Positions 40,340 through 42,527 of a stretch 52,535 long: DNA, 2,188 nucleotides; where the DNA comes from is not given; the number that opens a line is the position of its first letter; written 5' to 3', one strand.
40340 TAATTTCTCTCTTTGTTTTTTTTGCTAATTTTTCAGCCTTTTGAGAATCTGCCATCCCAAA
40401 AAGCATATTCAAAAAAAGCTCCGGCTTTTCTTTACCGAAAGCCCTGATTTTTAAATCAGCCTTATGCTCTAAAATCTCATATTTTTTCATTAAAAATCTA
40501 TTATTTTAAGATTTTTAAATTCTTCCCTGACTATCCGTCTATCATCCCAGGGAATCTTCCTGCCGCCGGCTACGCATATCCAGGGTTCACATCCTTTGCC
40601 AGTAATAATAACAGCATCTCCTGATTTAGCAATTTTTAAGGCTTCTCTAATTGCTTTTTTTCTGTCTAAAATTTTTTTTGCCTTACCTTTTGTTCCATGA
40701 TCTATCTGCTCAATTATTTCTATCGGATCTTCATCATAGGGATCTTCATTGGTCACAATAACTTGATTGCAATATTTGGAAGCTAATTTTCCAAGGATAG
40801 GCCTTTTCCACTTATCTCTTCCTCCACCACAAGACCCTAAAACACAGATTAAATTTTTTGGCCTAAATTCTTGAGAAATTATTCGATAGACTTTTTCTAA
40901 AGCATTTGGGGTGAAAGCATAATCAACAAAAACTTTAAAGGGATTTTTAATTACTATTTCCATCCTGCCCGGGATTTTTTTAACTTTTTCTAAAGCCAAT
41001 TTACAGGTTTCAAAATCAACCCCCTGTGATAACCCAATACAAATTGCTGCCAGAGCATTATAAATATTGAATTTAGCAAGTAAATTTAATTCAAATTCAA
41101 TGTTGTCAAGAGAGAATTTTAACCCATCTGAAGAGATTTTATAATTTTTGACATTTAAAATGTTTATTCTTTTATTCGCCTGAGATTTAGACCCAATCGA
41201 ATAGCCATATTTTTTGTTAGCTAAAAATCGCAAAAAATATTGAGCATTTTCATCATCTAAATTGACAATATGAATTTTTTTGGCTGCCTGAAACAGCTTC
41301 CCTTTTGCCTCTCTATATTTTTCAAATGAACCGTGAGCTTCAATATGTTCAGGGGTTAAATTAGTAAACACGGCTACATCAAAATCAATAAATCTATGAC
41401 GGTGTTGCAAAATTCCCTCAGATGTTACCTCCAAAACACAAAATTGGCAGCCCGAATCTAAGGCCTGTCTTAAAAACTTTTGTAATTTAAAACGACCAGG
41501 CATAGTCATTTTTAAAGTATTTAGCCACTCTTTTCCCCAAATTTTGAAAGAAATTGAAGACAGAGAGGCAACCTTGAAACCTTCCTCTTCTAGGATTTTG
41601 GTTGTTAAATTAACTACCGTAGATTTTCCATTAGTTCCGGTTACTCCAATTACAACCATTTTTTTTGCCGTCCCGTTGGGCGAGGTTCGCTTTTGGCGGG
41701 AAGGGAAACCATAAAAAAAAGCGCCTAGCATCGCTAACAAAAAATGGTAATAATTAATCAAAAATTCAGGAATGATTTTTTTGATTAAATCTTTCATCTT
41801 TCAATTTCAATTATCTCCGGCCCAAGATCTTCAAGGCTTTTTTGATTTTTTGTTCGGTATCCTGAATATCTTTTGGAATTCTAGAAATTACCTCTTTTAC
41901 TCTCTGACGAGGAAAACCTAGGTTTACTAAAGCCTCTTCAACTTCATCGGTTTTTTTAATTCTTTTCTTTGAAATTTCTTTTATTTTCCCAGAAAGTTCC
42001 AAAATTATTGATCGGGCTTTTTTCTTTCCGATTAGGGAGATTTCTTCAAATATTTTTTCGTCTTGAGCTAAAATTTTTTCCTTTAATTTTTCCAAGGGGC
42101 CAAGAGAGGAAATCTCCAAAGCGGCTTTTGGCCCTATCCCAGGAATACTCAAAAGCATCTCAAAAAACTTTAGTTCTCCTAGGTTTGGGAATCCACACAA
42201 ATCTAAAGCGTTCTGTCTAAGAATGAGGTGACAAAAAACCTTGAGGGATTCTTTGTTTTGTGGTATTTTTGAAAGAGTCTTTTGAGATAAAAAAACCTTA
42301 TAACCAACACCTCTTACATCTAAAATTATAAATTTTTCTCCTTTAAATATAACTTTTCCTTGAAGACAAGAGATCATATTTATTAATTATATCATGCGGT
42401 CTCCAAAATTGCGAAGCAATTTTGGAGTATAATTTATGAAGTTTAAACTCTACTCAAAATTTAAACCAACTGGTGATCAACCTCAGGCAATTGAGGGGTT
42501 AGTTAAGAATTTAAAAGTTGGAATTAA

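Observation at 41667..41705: Homologous GC hairpin elements in the Mur ligase and the EF-like protein gene, in the same orientation and frame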

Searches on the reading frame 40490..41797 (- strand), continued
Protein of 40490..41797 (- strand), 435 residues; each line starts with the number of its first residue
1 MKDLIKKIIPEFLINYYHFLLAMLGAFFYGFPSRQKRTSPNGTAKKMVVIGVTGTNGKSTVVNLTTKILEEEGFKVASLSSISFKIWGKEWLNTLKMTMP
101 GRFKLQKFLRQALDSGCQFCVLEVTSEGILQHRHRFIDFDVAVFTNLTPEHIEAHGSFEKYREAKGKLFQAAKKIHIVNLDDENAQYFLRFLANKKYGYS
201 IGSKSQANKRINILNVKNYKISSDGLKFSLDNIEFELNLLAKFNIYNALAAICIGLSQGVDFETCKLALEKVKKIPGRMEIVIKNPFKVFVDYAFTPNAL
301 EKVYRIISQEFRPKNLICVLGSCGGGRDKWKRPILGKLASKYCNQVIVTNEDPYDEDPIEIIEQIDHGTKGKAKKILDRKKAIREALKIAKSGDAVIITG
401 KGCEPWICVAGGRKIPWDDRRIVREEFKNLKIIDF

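Call 91: predict_structure(alignment_id=A2)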
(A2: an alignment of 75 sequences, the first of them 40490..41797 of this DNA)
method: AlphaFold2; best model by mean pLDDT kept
length: 435 residues; sequences in the alignment: 75
mean_pLDDT: 90.8   pTM: 0.90
mean pLDDT of the five models: 90.8, 90.1, 89.2, 88.4, 87.3
residues with pLDDT >= 90: 307; 70-90: 108; 50-70: 18; < 50: 2
segments of 3 or more residues with pLDDT < 50: none
pLDDT, mean of each block of 10 residues (from residue 1): 78 91 94 83 85 94 97 97 92 87 93 96 94 95 92 81 96 97 96 97 74 93 92 94 95 98 98 87 94 90 92 96 73 93 95 83 91 92 97 95 83 86 95 56
secondary structure, 60 per line:
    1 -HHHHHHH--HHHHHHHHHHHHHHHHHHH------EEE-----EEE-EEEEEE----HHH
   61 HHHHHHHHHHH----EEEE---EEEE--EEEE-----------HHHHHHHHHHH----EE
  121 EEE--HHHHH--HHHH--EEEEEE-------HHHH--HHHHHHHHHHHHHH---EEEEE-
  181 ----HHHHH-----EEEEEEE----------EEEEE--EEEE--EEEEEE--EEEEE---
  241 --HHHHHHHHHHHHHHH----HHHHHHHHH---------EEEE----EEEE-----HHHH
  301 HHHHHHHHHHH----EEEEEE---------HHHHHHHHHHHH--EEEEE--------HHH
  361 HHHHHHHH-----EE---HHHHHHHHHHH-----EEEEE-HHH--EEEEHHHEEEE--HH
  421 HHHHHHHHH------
elements in order: H2-8 H11-29 E36-38 E44-46 E48-53 H58-71 E76-79 E83-86 E89-92 H104-114 E119-123 H126-130 H133-136 E139-144 H152-155 H158-171 E175-179 H185-189 E195-201 E212-216 E219-222 E225-230 E233-237 H243-257 H262-270 E280-283 E288-291 H297-311 E316-321 H331-342 E345-349 H358-368 H379-389 E395-399 E406-409 E413-416 H419-429
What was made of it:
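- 41667..41700 (-): Decayed copy. On the sense strand it reads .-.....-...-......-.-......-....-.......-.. It is a net 33-nt insertion translated as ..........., between the N-terminal hydrophobic helix and the first strand / P-loop of the MurE-like ligase. The AF2 model places it in the linker between helix 11-29 and strand 48-53 (call 91).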

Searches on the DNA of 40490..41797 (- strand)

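Call 69: search_with_rna_model(model_id=R1, sources=[L001, L003, L004, L005, L006, L007, L008, L009, L010, L011, L012, L013, L014, L015, L016, L017, L018, L019, L020, L021, L022, L024, L025, L026, L027, L028, L029, L030, L031, L032, L034, L035, L036, L037, L038, L039, L040, L041, L042, L043, L044, L045, L046, L047, L048, L049, L050, L051, L052, L053, L054, L055, L056, L057, L059, L060, L061, L062, L063, L064, L065, L066, L067, L068, L069, L070, L071, L072, L073, L074, L075, L076, L077, L078, L079, L080, L081, L082, L083, L204, L205, L206, L207, L208, window], max_evalue=10)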
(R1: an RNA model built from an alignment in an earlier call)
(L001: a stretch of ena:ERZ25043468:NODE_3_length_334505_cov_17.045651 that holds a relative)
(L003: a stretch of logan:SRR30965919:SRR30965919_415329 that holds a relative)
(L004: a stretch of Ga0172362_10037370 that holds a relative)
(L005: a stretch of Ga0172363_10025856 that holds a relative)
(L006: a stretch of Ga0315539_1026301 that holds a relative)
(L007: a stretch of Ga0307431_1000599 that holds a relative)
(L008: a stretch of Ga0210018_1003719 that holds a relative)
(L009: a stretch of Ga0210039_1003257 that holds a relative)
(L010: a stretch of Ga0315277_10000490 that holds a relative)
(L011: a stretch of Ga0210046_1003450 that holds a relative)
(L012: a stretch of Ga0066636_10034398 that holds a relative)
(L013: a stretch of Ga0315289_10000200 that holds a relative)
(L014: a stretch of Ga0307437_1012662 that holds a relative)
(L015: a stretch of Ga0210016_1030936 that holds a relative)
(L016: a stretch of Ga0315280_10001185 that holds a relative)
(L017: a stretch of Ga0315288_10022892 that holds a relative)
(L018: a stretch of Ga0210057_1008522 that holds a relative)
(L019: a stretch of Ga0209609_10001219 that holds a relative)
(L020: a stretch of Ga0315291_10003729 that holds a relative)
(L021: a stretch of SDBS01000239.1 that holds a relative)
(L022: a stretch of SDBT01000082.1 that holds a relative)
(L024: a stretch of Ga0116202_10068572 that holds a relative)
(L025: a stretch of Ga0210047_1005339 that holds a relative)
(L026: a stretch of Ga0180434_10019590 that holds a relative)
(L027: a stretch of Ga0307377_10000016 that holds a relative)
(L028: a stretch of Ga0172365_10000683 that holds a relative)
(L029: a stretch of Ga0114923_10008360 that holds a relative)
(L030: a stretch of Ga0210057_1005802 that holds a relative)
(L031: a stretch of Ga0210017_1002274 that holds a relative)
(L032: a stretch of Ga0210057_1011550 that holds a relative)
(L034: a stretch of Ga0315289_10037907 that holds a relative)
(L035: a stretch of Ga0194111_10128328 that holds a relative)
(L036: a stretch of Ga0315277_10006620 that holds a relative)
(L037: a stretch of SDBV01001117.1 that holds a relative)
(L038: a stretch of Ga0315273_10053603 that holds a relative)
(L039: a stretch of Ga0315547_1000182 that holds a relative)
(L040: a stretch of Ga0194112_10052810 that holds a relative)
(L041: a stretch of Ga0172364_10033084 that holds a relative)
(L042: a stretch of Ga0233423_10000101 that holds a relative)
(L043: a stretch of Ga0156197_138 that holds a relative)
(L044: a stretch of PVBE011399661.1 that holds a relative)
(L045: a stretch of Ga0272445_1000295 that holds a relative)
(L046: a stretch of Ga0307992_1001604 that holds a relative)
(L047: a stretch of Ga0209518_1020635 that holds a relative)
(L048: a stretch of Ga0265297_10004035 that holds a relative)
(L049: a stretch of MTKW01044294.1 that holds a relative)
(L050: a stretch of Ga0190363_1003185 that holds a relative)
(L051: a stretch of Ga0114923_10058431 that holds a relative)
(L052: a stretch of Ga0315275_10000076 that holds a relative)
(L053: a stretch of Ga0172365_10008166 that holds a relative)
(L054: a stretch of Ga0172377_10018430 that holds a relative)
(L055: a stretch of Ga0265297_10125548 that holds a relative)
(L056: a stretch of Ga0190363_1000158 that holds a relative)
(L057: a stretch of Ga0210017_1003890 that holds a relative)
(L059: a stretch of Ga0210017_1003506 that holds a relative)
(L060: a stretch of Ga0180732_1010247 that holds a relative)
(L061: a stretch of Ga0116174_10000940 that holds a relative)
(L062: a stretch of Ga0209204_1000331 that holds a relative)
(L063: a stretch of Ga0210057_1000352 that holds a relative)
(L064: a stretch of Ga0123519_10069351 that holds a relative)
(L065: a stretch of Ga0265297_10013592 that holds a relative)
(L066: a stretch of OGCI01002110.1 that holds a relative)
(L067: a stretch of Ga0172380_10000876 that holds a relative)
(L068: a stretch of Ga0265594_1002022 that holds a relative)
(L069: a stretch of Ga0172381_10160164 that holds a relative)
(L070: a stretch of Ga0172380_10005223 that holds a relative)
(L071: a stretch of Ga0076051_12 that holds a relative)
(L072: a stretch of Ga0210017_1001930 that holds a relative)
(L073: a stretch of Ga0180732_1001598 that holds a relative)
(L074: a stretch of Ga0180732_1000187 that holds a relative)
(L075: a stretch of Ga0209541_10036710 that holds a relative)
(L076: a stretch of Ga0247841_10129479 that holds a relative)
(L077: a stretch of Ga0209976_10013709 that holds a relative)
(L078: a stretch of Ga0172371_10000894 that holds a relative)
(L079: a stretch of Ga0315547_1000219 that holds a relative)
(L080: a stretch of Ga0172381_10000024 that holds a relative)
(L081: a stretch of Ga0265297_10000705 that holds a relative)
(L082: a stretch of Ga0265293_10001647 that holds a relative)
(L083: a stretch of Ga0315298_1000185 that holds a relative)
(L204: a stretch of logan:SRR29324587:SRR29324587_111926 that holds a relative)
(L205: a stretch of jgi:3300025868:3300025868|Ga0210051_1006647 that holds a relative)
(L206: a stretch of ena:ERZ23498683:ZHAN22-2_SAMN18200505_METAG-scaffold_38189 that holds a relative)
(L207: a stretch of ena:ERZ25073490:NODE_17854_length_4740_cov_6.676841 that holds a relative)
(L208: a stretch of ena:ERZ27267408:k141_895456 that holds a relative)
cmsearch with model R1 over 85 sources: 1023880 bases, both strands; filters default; matches with E-value up to 10: 9.
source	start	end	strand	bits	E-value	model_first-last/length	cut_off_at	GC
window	26781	26817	-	46.8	1.8e-05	1-37/37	no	0.76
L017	1009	1045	-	44.5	5.1e-05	1-37/37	no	0.65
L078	8221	8257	+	38.4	0.00074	1-37/37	no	0.81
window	26781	26817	+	30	0.031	1-37/37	no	0.76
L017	1009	1045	+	30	0.031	1-37/37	no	0.65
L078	8221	8257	-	24.3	0.38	1-37/37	no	0.81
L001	11584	11623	+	21.4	1.4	1-37/37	no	0.68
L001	10098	10134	+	20.8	1.9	1-37/37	no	0.7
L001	19587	19621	-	19.3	3.5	1-37/37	no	0.66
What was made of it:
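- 41667..41700 (-): The orthologous copy in L001 scores 20.8 bits (call 69).
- Copy number in this clade is low: 3 canonical and about 4 decayed copies in roughly 1 Mb (call 69).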

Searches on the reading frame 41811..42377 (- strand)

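Call 10: search_protein_families(library=pfam, proteins=[window:41811-42377:-])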
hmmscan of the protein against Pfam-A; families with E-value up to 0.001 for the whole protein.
window:41811-42377:- (188 aa): 4 families
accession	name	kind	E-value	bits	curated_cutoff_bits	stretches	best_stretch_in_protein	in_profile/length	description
PF01330.27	RuvA_N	-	5.4e-17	62.1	23.6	1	1-60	1-59/61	RuvA N terminal domain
PF14520.12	HHH_5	-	1.3e-10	42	27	1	72-128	1-55/57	Helix-hairpin-helix domain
PF07499.19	RuvA_C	-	3.1e-10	40.8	24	1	143-185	3-46/47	RuvA, C-terminal domain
PF00633.29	HHH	-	1.6e-05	24.9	24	0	73-89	11-27/30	Helix-hairpin-helix motif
